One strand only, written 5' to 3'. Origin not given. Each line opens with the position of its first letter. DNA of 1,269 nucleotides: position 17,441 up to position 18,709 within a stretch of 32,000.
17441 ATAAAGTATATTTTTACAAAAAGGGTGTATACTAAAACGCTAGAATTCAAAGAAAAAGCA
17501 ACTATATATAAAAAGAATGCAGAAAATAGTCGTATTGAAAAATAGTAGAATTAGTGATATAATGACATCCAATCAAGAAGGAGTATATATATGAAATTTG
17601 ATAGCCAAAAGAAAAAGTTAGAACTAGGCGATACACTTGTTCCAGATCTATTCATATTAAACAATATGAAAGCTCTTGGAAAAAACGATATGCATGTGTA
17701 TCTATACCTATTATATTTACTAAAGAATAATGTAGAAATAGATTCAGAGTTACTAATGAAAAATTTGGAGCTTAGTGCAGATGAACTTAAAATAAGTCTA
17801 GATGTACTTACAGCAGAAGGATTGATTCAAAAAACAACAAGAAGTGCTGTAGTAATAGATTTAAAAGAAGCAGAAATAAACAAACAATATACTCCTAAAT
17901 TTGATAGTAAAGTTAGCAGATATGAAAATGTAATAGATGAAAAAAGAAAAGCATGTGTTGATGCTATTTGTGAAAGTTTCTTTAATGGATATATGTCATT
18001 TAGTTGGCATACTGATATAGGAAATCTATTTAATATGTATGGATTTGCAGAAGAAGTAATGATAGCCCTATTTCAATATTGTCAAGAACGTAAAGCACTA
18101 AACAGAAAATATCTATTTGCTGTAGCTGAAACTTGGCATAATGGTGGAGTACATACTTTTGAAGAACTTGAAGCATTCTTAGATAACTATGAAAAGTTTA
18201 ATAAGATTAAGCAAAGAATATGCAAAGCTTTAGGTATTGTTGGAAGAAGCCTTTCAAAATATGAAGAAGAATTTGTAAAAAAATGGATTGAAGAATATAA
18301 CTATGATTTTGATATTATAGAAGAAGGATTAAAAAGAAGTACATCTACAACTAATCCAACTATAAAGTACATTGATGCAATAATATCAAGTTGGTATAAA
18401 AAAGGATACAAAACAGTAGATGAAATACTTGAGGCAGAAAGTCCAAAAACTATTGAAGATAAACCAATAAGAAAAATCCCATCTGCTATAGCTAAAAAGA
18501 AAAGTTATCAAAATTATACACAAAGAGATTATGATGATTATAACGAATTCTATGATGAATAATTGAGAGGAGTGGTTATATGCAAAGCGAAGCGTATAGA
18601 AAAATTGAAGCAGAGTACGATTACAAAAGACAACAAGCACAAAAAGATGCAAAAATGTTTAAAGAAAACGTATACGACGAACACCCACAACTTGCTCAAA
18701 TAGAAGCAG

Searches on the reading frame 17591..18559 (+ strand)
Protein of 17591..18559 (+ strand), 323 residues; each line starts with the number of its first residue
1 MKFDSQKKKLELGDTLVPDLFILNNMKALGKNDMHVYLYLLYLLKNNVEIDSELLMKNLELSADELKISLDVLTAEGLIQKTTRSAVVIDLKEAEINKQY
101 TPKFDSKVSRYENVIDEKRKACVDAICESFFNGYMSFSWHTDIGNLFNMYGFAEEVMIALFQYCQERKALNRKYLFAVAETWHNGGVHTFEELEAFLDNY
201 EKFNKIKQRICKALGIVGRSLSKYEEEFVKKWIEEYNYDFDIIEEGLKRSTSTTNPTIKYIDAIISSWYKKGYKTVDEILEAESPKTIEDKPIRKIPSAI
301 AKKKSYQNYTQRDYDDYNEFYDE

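Call 12: search_protein_families(library=pfam, proteins=[window:17591-18559:+], max_evalue=0.00001)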
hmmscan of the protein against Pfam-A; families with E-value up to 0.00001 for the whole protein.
window:17591-18559:+ (323 aa): 1 family
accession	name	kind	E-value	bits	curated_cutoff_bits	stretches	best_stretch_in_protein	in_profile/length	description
PF07261.16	DnaB_2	-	6.6e-29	99.9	22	2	217-281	8-72/74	Replication initiation and membrane attachment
